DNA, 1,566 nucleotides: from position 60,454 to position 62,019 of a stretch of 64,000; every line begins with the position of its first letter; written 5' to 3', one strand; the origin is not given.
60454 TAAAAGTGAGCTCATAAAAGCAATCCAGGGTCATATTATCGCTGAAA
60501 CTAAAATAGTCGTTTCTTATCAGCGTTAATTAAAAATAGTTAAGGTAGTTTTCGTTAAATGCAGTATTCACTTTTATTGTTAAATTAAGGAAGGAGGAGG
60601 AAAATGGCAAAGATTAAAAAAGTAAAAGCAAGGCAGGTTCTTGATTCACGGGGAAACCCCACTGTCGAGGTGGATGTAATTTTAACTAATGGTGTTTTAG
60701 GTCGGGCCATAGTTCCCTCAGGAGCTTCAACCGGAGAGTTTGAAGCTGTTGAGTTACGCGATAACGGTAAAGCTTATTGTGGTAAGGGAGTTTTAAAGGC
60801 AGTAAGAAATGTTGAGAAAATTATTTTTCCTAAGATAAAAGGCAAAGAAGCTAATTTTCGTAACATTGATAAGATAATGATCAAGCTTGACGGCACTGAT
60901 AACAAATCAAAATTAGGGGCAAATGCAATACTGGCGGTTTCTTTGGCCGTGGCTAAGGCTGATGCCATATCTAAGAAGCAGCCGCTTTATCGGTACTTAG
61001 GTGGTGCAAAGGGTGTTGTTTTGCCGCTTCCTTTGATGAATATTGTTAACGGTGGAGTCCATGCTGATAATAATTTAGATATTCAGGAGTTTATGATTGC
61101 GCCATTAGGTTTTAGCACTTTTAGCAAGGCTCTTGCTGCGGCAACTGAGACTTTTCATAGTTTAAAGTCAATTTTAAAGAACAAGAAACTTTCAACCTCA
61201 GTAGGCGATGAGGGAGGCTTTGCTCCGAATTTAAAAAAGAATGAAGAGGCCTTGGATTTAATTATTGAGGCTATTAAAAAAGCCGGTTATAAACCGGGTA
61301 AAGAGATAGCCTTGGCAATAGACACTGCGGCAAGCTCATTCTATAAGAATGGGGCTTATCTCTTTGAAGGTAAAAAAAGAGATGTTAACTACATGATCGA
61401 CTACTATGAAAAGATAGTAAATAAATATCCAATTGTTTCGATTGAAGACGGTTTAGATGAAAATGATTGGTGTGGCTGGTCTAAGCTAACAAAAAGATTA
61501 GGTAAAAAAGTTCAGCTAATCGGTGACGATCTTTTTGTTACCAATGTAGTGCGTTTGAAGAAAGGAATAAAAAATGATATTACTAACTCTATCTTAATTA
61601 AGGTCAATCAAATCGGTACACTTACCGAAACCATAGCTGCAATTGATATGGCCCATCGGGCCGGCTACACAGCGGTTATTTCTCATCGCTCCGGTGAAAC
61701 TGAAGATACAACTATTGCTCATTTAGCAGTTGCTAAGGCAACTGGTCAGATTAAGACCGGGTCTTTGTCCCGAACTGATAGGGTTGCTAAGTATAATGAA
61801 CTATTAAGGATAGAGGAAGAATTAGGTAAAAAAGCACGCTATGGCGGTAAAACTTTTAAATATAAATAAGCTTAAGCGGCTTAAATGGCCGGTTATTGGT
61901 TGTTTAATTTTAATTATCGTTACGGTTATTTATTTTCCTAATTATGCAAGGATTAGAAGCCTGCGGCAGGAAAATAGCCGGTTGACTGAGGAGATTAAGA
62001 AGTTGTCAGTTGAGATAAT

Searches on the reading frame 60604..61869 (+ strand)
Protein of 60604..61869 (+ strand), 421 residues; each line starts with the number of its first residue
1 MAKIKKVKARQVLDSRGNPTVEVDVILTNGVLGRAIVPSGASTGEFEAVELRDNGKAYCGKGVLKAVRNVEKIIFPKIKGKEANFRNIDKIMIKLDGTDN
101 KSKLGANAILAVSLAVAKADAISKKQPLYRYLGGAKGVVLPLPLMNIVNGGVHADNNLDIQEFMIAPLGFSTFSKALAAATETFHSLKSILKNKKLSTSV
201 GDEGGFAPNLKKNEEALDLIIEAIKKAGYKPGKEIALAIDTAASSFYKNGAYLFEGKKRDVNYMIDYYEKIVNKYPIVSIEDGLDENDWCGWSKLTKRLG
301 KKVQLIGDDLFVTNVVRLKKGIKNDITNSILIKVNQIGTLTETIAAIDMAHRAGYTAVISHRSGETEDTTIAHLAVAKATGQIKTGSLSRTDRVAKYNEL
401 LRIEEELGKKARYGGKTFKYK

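Call 41: search_protein_families(library=pfam, proteins=[window:60604-61869:+], max_evalue=0.00001)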
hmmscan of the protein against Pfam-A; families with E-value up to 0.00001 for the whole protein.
window:60604-61869:+ (421 aa): 2 families
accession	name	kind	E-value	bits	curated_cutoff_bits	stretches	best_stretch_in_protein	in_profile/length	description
PF00113.28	Enolase_C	-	3.9e-127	424.1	21.5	1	138-420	2-294/296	Enolase, C-terminal TIM barrel domain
PF03952.21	Enolase_N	-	7.5e-56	188.3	35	1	4-132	1-131/131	Enolase, N-terminal domain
